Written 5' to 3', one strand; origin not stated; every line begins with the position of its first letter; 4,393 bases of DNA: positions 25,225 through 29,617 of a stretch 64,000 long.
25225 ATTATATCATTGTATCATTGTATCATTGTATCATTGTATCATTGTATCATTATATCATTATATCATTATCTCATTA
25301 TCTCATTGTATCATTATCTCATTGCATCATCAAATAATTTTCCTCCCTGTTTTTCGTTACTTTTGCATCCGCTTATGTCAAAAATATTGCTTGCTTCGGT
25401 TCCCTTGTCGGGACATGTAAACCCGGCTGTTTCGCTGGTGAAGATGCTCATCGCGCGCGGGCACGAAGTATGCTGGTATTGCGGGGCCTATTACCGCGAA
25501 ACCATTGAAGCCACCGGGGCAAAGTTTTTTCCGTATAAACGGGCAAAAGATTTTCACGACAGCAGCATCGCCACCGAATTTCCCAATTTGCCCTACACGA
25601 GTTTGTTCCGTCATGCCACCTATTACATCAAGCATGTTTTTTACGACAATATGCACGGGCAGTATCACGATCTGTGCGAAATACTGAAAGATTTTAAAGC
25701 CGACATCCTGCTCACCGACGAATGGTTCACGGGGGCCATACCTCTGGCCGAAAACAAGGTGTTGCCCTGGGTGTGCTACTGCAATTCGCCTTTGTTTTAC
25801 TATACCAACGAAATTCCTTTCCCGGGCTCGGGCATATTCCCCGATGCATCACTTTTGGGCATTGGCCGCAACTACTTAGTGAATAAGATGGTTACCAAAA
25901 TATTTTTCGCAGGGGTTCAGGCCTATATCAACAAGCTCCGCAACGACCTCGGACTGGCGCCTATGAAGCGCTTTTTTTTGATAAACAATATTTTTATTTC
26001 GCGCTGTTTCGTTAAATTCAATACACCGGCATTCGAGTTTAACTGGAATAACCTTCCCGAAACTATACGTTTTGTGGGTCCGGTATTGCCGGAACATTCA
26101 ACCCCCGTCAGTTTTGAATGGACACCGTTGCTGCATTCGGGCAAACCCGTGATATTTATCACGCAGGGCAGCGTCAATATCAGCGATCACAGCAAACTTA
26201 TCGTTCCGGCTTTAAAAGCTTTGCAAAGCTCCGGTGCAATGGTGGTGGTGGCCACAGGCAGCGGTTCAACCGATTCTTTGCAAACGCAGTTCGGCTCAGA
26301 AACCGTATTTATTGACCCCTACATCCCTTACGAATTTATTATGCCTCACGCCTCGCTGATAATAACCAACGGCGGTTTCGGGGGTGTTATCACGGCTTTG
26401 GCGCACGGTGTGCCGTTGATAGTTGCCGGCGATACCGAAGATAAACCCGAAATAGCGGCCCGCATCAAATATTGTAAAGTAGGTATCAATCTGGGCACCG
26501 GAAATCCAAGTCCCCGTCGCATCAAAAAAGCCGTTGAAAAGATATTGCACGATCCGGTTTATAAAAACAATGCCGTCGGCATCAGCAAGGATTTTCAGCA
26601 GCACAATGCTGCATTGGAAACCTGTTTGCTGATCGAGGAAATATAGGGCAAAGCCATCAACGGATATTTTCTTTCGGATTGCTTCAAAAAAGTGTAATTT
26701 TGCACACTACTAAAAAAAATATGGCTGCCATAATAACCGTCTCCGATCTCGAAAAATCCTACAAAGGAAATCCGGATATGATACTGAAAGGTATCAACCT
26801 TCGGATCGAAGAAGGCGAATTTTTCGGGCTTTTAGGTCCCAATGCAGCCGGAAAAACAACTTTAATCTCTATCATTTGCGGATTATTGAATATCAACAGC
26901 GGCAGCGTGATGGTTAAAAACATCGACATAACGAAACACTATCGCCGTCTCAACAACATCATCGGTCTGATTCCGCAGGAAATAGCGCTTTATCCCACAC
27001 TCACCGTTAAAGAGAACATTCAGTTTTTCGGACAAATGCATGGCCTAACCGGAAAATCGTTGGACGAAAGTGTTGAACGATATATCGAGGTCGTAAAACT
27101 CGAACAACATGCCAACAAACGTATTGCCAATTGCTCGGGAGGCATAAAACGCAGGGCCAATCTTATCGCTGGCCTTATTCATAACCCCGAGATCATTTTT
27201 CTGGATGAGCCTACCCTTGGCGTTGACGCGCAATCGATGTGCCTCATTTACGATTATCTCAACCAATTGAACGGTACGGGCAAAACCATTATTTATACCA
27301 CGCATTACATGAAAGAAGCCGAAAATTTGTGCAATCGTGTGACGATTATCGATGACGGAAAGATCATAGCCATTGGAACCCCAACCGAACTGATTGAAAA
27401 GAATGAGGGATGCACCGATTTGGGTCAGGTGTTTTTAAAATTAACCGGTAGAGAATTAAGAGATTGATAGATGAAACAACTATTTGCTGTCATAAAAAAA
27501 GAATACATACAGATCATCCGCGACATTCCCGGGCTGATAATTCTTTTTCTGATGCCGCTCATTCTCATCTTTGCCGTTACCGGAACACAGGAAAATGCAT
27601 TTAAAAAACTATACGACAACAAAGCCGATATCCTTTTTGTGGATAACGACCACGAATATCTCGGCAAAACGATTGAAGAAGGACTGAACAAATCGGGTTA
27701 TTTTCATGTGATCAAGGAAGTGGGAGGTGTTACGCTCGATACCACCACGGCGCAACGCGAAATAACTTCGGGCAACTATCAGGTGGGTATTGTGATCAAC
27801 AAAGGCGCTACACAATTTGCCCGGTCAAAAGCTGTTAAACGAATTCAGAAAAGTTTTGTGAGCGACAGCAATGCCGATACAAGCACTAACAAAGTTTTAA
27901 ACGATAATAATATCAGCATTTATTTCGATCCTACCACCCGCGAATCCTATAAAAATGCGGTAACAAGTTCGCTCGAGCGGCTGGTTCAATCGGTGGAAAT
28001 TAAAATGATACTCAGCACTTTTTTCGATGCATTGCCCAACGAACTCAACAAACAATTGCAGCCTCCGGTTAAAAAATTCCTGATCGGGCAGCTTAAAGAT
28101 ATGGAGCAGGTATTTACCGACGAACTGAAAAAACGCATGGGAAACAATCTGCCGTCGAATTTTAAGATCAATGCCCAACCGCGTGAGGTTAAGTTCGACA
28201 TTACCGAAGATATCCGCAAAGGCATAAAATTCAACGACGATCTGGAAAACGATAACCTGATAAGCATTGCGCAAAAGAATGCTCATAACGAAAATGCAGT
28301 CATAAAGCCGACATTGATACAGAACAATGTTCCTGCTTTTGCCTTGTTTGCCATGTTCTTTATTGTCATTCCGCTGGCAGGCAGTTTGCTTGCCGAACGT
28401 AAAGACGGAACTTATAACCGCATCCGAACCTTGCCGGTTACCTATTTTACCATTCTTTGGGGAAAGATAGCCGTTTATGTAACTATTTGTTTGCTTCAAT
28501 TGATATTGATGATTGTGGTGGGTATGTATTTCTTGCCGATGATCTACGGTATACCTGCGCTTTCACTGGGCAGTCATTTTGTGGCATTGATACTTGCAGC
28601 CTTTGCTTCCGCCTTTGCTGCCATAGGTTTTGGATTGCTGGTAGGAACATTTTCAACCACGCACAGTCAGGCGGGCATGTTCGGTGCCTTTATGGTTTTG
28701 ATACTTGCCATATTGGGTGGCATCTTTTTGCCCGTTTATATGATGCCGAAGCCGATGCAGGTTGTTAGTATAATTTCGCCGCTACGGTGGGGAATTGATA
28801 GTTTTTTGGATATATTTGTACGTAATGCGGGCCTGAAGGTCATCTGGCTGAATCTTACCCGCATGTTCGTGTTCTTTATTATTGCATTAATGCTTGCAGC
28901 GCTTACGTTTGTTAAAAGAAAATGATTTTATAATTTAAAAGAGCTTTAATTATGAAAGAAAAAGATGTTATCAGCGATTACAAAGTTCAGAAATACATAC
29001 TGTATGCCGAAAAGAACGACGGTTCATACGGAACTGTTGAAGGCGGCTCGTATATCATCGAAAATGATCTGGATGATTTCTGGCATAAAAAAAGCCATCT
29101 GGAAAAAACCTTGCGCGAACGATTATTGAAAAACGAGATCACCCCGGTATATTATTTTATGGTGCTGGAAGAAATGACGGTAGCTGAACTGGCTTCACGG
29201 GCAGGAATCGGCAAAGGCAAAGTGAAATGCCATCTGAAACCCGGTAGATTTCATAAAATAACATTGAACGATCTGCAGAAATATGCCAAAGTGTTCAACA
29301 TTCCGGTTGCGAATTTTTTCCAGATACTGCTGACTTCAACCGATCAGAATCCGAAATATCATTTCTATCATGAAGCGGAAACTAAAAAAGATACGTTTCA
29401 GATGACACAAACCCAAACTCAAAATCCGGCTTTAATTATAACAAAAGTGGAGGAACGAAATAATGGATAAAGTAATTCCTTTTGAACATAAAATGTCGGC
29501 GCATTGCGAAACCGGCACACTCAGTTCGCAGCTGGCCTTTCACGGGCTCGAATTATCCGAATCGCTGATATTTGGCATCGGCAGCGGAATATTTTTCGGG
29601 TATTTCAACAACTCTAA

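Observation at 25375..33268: Orphan carrier-protein-dependent cluster: GT, ABC-2 exporter, HTH-like protein, BtrH-like protein, stand-alone ACP, sulfotransferase and PaaK/CapK-type ligase, with no PKS/NRPS core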

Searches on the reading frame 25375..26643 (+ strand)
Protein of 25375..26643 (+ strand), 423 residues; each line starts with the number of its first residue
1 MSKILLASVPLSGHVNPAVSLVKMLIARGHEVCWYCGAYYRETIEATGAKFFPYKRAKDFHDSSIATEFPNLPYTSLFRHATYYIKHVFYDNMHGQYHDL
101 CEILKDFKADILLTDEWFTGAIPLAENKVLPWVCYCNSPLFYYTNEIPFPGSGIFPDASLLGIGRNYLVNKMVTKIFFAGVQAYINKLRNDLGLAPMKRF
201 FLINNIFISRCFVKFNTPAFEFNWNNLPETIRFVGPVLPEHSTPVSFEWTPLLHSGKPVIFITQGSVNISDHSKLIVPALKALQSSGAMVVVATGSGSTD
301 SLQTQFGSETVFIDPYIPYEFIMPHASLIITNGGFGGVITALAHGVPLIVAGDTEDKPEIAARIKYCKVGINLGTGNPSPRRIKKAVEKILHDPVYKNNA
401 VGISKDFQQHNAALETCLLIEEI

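Call 4: search_protein_families(library=pfam, proteins=[window:25375-26643:+], max_evalue=0.01)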
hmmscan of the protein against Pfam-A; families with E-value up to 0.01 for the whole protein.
window:25375-26643:+ (423 aa): 5 families
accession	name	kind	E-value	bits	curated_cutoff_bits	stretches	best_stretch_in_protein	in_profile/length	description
PF06722.18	EryCIII-like_C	-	9.7e-14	52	31.7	1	312-407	34-129/145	Erythromycin biosynthesis protein CIII-like, C-terminal domain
PF00201.24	UDPGT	-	1.1e-08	34.8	19.5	1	230-405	246-420/499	UDP-glucoronosyl and UDP-glucosyl transferase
PF04101.22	Glyco_tran_28_C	-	3e-07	31.1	22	1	259-393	1-143/166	Glycosyltransferase family 28 C-terminal domain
PF03033.26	Glyco_transf_28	-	0.00019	22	26.2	1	13-37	10-34/139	Glycosyltransferase family 28 N-terminal domain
PF13439.12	Glyco_transf_4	-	0.0057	17.1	28.5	0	18-141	8-108/170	Glycosyltransferase Family 4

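Call 5: search_protein_families(library=ncbifam, proteins=[window:25375-26643:+], max_evalue=0.01)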
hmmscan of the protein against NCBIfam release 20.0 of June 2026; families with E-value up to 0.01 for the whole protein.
window:25375-26643:+ (423 aa): 6 families
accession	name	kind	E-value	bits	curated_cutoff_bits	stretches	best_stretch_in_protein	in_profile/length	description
TIGR01426.2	MGT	subfamily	5.4e-35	121.1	260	1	8-410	2-377/393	macrolide family glycosyltransferase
TIGR04516.1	glycosyl_450act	subfamily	1.9e-19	70.1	440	1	258-412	247-402/418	activator-dependent family glycosyltransferase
NF000362.1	self_GT_OleI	exception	1.3e-13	50.9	700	2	206-405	208-401/424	OleI family self-immunity macrolide glycosyltransferase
NF033129.1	macro_glyco_Mgt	subfamily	1.9e-13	50.2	700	2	3-57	3-57/393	macrolide-inactivating glycosyltransferase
NF000354.1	glycotrans_Rgt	equivalog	0.00063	18.9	800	1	235-370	218-350/411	rifamycin-inactivating glycosyltransferase Rgt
TIGR00661.1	MJ1255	subfamily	0.0077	15.5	195.9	0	325-362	247-283/321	MJ1255/VC2487 family glycosyltransferase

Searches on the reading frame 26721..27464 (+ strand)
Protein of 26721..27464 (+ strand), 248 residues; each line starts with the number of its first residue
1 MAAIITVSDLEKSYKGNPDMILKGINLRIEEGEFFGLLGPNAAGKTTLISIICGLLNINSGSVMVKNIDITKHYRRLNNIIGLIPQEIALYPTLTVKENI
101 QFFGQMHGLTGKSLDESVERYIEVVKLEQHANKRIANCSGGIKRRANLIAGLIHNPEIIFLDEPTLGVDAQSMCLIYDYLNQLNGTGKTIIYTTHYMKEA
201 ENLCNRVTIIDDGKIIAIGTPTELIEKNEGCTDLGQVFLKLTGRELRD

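Call 4: search_protein_families(library=pfam, proteins=[window:26721-27464:+], max_evalue=0.01)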
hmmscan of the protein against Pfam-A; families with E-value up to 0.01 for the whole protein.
window:26721-27464:+ (248 aa): 4 families
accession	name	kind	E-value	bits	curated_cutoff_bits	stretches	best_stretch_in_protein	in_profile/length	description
PF00005.33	ABC_tran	-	7.8e-29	101.5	25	1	22-165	1-136/137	ABC transporter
PF13304.12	AAA_21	-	2.4e-09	38.1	27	1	134-195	234-298/304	AAA domain, putative AbiEii toxin, Type IV TA system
PF13476.12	AAA_23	-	0.0051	17.9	27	1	33-80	20-68/201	AAA domain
PF00004.35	AAA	-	0.0099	16.8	21.2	0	37-113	3-38/131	ATPase family associated with various cellular activities (AAA)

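Call 5: search_protein_families(library=ncbifam, proteins=[window:26721-27464:+], max_evalue=0.01)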
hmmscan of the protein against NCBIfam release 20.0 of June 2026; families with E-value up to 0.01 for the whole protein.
window:26721-27464:+ (248 aa): 189 families (the best 25 are shown)
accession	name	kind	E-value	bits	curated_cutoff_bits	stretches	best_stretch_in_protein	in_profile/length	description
TIGR01188.1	drrA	subfamily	2.2e-69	234.1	312.45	1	22-227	9-214/302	daunorubicin resistance ABC transporter, ATP-binding protein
NF010060.0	PRK13537.1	equivalog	1.5e-62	211.3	521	1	2-232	13-241/314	nodulation factor ABC transporter ATP-binding protein NodI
NF010059.0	PRK13536.1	equivalog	4.7e-58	196.5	549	1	4-232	43-269/342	nodulation factor ABC transporter ATP-binding protein NodI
TIGR01288.1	nodI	equivalog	3e-54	184.1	424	1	5-232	5-230/303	nodulation factor ABC transporter ATP-binding protein NodI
TIGR03522.1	GldA_ABC_ATP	equivalog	4.2e-54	184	402.6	1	5-228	3-223/301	gliding motility-associated ABC transporter ATP-binding subunit GldA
TIGR03864.1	PQQ_ABC_ATP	hypoth_equivalog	4e-51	173.7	302.25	1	5-242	2-236/236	ABC transporter, ATP-binding subunit, PQQ-dependent alcohol dehydrogenase system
NF033858.1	ABC2_perm_RbbA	equivalog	2.9e-47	161.1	1050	1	5-245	2-244/909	ribosome-associated ATPase/putative transporter RbbA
TIGR04406.1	LPS_export_lptB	equivalog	2e-44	151.7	240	1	5-229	2-227/239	LPS export ABC transporter ATP-binding protein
NF043075.1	MMSYN1_0197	equivalog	1.4e-43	149.2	550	1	4-227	2-223/341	spermidine/putrescine ABC transporter ATP-binding protein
TIGR04521.1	ECF_ATPase_2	equivalog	7.3e-42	143.4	330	1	6-233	2-241/279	energy-coupling factor transporter ATPase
NF006987.0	PRK09452.1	equivalog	1.3e-41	142.6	482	1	3-227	16-238/378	spermidine/putrescine ABC transporter ATP-binding protein PotA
NF040840.2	tungstate_WtpC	equivalog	3.6e-41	141.6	440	1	5-228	2-222/347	tungstate ABC transporter ATP-binding protein WtpC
TIGR03265.1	PhnT2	equivalog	6.7e-40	137.4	457.7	1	3-227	3-225/353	putative 2-aminoethylphosphonate ABC transporter ATP-binding protein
TIGR04520.1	ECF_ATPase_1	equivalog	5.2e-39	134.3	315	1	5-232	1-231/269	energy-coupling factor transporter ATPase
TIGR00968.1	3a0106s01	subfamily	2.8e-38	131.8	342.75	1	5-227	1-221/237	sulfate ABC transporter ATP-binding protein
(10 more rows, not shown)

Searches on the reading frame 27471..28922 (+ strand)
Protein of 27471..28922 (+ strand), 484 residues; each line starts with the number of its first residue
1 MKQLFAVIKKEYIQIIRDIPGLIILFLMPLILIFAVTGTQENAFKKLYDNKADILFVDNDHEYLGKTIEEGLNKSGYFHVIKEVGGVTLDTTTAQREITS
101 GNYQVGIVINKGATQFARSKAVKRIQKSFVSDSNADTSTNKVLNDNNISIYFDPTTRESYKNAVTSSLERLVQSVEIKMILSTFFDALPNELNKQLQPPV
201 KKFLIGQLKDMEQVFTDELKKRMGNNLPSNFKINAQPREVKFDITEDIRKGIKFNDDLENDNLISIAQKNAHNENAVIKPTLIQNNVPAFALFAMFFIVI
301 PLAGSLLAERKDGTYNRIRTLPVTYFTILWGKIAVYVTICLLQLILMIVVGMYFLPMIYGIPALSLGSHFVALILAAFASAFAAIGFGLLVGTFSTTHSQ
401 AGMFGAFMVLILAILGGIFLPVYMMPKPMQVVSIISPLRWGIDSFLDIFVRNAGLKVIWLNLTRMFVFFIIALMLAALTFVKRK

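Call 4: search_protein_families(library=pfam, proteins=[window:27471-28922:+], max_evalue=0.01)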
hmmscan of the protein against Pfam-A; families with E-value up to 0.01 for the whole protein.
window:27471-28922:+ (484 aa): 3 families
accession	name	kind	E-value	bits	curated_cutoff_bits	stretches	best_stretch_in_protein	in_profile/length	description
PF12698.13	ABC2_membrane_3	-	3.8e-30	105.6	31.6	1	22-478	4-347/347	ABC-2 family transporter protein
PF01061.29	ABC2_membrane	-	2.3e-21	76.7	26.9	1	284-449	49-210/211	ABC-2 type transporter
PF12679.13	ABC2_membrane_2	-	7.1e-15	55.4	27.2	1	6-483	2-281/283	ABC-2 family transporter protein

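Call 5: search_protein_families(library=ncbifam, proteins=[window:27471-28922:+], max_evalue=0.01)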
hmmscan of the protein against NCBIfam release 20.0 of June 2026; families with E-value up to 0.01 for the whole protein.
window:27471-28922:+ (484 aa): 7 families
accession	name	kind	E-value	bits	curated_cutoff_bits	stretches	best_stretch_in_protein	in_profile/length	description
NF038293.1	permease_SagH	equivalog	3.7e-14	52.3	450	2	303-474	197-365/370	SagH family ABC transporter permease subunit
NF033858.1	ABC2_perm_RbbA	equivalog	3.7e-12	45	1050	1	283-482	712-906/909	ribosome-associated ATPase/putative transporter RbbA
TIGR00025.1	Mtu_efflux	paralog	2e-10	40.6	146.9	1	283-483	38-237/238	ABC transporter efflux protein, DrrB family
TIGR01247.1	drrB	subfamily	2.8e-06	27.2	223.05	1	303-480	67-236/236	daunorubicin resistance ABC transporter membrane protein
TIGR00955.1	3a01204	subfamily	5.1e-06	25.4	736.35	1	334-444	435-546/617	pigment precursor permease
NF011648.0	PRK15066.1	subfamily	1.6e-05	24.6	225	1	318-483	96-251/257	ABC transporter permease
NF000015.3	APH_2pp_IIa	exception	0.0071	15.4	625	0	170-223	118-168/299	aminoglycoside O-phosphotransferase APH(2'')-IIa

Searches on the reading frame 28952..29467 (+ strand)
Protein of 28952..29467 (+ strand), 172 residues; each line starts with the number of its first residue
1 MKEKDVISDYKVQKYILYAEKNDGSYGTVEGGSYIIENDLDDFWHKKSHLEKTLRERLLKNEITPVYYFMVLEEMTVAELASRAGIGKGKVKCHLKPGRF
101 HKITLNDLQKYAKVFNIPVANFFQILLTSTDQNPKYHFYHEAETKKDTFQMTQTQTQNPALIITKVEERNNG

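Call 4: search_protein_families(library=pfam, proteins=[window:28952-29467:+], max_evalue=0.01)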
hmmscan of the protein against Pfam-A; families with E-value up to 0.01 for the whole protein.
window:28952-29467:+ (172 aa): 1 family
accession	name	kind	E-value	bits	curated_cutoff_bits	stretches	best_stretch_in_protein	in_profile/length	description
PF13443.12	HTH_26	-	9.5e-05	23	22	1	69-120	5-55/63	Cro/C1-type HTH DNA-binding domain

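Call 5: search_protein_families(library=ncbifam, proteins=[window:28952-29467:+], max_evalue=0.01)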
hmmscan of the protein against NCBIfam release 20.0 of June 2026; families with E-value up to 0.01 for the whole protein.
window:28952-29467:+ (172 aa): 2 families
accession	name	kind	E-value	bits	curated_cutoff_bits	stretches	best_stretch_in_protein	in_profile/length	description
NF053545.1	flexirubin_DarG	equivalog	2.7e-19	69.6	170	1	8-121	14-127/129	flexirubin biosynthesis protein DarG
NF053536.1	DarG_fam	subfamily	4.5e-18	65.7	70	1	7-122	11-127/131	DarG family dialkylresorcinol biosynthesis protein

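Call 64: search_solved_structures(query=A2, max_evalue=1)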
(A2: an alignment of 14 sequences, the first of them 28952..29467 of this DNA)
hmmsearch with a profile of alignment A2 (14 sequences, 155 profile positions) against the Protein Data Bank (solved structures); distinct sequences matched with E-value up to 1: 4.
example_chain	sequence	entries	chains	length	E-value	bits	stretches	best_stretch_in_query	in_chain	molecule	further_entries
5byo_A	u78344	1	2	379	1.4e-05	28.1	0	67-127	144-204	dTor_12x31L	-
4yxz_A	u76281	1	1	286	0.00019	24.4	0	74-128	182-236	dTor_9x31L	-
3fym_A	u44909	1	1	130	0.014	18.3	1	74-133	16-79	Putative uncharacterized protein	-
2x48_A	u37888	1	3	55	0.47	13.4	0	70-96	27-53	CAG38821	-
